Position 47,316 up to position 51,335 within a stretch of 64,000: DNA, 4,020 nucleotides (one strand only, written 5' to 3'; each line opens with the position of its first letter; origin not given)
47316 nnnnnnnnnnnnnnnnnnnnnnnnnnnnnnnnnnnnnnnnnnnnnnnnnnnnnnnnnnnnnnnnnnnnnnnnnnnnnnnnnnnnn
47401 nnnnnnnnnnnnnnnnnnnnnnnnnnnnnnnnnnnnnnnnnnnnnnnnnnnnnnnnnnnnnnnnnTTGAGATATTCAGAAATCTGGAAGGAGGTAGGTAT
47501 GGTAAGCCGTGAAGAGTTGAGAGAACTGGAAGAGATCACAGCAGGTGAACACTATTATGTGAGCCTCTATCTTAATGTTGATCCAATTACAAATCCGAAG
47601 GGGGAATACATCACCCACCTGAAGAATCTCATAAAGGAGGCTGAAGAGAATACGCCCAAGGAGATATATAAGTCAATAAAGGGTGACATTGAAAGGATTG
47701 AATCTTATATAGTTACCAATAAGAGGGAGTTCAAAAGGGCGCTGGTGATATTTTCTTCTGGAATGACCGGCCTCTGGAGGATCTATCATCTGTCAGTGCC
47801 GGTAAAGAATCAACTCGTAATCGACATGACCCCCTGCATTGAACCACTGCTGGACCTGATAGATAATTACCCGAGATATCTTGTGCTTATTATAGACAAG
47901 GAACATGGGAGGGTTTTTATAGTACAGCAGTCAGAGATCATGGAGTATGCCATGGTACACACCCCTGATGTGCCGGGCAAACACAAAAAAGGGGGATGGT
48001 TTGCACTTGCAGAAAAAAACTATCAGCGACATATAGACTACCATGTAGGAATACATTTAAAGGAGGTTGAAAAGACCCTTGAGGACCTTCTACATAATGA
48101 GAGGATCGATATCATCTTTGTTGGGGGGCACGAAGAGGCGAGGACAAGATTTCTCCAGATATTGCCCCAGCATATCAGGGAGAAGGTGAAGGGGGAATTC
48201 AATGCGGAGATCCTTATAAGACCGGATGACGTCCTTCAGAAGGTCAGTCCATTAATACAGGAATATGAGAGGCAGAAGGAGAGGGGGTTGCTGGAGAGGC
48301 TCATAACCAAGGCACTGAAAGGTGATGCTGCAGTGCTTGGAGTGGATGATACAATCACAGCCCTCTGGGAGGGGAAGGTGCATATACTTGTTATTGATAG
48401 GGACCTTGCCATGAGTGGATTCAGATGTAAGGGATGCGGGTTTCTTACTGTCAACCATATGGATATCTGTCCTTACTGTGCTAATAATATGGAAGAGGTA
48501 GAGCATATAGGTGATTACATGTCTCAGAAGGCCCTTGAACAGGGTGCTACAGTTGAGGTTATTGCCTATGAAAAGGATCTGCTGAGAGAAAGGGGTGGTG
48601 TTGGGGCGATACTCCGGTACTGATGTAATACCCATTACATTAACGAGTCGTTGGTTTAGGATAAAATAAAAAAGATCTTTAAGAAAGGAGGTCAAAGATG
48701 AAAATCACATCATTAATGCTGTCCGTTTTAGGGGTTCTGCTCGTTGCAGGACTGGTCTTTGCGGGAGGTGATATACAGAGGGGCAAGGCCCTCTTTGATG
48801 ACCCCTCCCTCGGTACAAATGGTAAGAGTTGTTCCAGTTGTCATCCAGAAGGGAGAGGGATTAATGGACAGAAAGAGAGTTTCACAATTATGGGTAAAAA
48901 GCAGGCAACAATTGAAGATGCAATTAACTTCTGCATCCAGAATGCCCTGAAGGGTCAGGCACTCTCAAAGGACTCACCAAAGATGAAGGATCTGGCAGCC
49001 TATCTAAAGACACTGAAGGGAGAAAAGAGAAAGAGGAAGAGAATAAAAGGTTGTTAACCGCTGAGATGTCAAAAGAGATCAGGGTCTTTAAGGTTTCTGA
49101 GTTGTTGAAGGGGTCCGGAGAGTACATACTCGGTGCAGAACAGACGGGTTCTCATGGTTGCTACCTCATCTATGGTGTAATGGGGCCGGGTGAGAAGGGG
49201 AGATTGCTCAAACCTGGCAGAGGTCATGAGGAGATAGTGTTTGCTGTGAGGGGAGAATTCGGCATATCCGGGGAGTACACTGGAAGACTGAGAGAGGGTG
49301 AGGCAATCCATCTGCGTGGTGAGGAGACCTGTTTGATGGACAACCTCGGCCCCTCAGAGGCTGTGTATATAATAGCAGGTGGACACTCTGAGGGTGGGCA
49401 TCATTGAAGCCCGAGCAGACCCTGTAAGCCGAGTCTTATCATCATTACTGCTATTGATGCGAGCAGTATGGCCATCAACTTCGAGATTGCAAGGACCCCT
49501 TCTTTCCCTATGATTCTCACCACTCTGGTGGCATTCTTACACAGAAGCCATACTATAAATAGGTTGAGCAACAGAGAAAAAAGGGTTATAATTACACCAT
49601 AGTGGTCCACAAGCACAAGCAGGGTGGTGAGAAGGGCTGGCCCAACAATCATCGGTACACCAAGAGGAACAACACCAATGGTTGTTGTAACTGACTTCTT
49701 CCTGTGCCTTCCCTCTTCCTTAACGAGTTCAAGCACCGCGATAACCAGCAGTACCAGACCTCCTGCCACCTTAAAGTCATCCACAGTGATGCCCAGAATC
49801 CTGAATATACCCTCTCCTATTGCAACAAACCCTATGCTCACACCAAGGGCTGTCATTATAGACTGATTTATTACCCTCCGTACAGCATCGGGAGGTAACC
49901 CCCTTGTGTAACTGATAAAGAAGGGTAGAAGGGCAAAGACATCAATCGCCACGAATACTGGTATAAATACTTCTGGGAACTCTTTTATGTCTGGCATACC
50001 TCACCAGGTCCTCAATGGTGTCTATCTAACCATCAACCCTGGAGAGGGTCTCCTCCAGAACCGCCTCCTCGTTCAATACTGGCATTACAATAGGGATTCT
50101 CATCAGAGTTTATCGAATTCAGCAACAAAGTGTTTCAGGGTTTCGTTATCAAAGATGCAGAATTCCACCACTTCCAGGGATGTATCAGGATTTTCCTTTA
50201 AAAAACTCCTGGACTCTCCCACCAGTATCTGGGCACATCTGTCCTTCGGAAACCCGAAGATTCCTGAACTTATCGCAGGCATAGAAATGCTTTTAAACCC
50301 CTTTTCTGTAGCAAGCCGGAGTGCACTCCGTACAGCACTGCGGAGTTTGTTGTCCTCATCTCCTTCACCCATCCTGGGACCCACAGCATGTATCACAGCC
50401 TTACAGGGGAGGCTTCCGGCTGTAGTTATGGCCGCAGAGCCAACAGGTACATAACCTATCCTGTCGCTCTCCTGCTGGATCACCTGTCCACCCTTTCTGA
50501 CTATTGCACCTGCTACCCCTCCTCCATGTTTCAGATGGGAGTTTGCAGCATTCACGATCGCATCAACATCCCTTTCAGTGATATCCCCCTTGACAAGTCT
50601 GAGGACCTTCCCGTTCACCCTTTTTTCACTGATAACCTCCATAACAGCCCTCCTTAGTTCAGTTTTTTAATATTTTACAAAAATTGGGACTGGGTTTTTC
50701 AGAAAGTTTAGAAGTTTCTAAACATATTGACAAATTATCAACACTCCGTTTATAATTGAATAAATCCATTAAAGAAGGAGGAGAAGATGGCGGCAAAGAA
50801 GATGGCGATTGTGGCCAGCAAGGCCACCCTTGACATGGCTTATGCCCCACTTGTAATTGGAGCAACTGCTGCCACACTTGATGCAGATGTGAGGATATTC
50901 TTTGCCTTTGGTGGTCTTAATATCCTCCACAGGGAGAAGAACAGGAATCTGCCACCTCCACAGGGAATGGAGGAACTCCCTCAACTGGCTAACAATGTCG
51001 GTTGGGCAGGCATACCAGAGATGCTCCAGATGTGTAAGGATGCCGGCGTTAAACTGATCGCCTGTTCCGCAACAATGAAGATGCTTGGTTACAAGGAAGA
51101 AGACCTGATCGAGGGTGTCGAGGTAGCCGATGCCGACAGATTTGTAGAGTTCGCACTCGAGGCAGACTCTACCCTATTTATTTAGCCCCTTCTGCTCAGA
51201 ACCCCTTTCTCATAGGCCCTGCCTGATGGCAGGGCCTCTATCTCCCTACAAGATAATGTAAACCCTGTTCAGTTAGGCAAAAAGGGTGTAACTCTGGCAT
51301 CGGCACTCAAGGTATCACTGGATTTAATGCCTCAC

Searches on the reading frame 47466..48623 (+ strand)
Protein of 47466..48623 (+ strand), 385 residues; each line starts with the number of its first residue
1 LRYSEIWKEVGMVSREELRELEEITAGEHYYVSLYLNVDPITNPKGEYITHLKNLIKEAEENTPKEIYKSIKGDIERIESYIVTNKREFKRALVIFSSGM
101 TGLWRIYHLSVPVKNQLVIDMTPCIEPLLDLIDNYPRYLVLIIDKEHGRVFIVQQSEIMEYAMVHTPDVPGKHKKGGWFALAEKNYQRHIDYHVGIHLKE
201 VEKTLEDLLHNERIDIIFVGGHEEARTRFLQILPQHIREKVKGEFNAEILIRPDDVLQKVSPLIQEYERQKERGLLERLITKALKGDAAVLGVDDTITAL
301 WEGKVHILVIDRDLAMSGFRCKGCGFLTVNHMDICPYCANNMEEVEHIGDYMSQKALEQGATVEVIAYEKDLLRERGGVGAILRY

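Call 11: search_protein_families(library=pfam, proteins=[window:47466-48623:+], max_evalue=0.01)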
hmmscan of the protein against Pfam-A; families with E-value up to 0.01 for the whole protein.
window:47466-48623:+ (385 aa): 6 families
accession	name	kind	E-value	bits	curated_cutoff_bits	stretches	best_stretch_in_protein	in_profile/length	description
PF18854.6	baeRF_family10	-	3.7e-22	79.6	27.1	1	123-259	1-137/143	Bacterial archaeo-eukaryotic release factor family 10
PF18844.6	baeRF_family2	-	1.2e-06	29.1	26.9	1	137-279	1-143/149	Bacterial archaeo-eukaryotic release factor family 2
PF18845.6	baeRF_family3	-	1.3e-06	29.4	31.5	1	137-303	1-167/168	Bacterial archaeo-eukaryotic release factor family 3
PF03464.20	eRF1_2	-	2e-05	25.4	27.1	1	139-240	3-103/133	eRF1 domain 2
PF18859.6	acVLRF1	-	4.5e-05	24.1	27.1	1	139-231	3-91/130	Actinobacteria/chloroflexi VLRF1 release factor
PF03465.20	eRF1_3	-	0.00012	22.9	25.8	1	271-385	3-104/106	eRF1 domain 3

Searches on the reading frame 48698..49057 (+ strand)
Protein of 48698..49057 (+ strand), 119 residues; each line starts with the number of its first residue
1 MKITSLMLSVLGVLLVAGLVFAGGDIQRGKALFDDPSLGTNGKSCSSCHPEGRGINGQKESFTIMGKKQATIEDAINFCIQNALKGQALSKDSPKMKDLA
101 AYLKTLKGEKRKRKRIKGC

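Call 11: search_protein_families(library=pfam, proteins=[window:48698-49057:+], max_evalue=0.01)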
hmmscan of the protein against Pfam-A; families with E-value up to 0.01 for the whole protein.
window:48698-49057:+ (119 aa): 2 families
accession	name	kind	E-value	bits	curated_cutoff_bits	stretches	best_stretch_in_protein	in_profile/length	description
PF21342.2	SoxA-TsdA_cyt-c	-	2.5e-08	34.2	27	1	28-105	1-81/88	SoxA/TsdA, cytochrome c domain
PF03150.19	CCP_MauG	-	2.3e-05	25.5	25.6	1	29-71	7-49/149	Di-haem cytochrome c peroxidase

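Call 12: search_solved_structures(query=window:48698-49057:+, max_evalue=10, show_alignments=3)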
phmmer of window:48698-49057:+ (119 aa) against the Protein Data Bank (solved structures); distinct sequences matched with E-value up to 10: 29.
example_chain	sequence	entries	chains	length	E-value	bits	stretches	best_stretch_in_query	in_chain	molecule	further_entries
4wqd_A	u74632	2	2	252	8.1e-05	26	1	25-106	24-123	Thiosulfate dehydrogenase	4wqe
4wqc_A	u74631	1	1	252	8.9e-05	25.8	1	25-106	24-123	Thiosulfate dehydrogenase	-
4wq7_A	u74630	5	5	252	9e-05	25.8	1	25-106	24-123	Thiosulfate dehydrogenase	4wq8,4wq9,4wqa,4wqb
4v2k_A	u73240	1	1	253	9.3e-05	25.8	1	25-106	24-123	THIOSULFATE DEHYDROGENASE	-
2c1d_A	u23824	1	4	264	0.00095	22.5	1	36-103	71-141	SOXA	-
1h31_A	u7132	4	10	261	0.0031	20.9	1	26-101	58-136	DIHEME CYTOCHROME C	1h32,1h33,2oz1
6v59_A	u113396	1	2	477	0.022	18.1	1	28-55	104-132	Di-haem cytochrome c peroxidase family protein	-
6nx0_A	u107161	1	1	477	0.022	18.1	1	28-55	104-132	Di-haem cytochrome c peroxidase family protein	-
3o5c_A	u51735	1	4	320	0.03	17.7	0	25-53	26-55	Cytochrome c551 peroxidase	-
2c1u_A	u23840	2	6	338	0.036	17.4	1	21-58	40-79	DI-HAEM CYTOCHROME C PEROXIDASE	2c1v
1iqc_A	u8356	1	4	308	0.11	15.9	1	27-57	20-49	di-heme peroxidase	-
6e1c_A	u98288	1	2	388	0.2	15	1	26-63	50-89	Di-heme enzyme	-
8yts_A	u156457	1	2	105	0.2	15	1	5-44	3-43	Cytochrome C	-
1eb7_A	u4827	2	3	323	0.29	14.5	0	27-54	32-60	CYTOCHROME C551 PEROXIDASE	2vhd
2fic_A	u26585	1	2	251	0.32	14.4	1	25-119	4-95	Myc box-dependent-interacting protein 1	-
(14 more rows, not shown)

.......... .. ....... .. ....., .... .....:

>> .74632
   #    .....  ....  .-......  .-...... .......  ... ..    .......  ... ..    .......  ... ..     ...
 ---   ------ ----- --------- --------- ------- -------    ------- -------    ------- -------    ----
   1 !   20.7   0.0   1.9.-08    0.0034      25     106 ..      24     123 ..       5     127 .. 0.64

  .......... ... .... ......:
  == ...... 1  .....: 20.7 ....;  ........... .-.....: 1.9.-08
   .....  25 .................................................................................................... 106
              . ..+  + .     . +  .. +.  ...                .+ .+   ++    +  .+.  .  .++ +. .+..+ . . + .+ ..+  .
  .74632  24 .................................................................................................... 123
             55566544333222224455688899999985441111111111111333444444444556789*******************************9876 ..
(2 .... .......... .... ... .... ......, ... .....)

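Call 59: search_protein_representatives(protein=window:48698-49057:+)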
Query: 119 residues. Proteins with E-value up to 0.001 (for the whole library): 492; up to 1e-10: 140; up to 1e-30: 1. The best 150 are listed.
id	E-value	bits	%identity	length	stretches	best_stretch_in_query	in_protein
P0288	3.0e-38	146.6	57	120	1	7-119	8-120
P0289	2.5e-27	111.4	44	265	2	25-107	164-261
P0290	7.5e-27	109.9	50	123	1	2-119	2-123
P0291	1.6e-24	102.3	50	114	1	6-108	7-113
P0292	2.2e-24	101.9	51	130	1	2-108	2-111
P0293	3.7e-24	101.2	53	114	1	9-106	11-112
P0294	7.8e-24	100.1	51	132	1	2-111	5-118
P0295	1.1e-23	99.7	50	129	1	6-111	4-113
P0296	2.7e-23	98.4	43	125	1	6-115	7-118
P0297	3.4e-23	98.1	50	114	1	3-107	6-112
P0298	3.6e-23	98.0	50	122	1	3-109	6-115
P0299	5.8e-23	97.3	46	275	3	24-112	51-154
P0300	5.2e-22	94.3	41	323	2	26-112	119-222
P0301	5.5e-22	94.2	48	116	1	5-107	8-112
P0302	1.9e-21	92.5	40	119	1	6-111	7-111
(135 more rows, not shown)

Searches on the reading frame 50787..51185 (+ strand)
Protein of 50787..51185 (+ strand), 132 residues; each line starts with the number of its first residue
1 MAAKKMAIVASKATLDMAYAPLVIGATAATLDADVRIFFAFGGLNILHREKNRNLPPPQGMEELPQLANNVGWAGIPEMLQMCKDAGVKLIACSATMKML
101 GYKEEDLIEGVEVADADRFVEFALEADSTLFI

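Call 11: search_protein_families(library=pfam, proteins=[window:50787-51185:+], max_evalue=0.01)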
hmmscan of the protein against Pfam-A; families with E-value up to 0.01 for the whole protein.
window:50787-51185:+ (132 aa): 2 families
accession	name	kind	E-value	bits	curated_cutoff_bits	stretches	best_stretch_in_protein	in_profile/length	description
PF13686.11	DrsE_2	-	5.2e-33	114.7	25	2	70-131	95-156/156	DsrE/DsrF/DrsH-like family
PF02635.20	DsrE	-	3.5e-15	56.6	22.7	1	4-130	1-114/116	DsrE/DsrF-like family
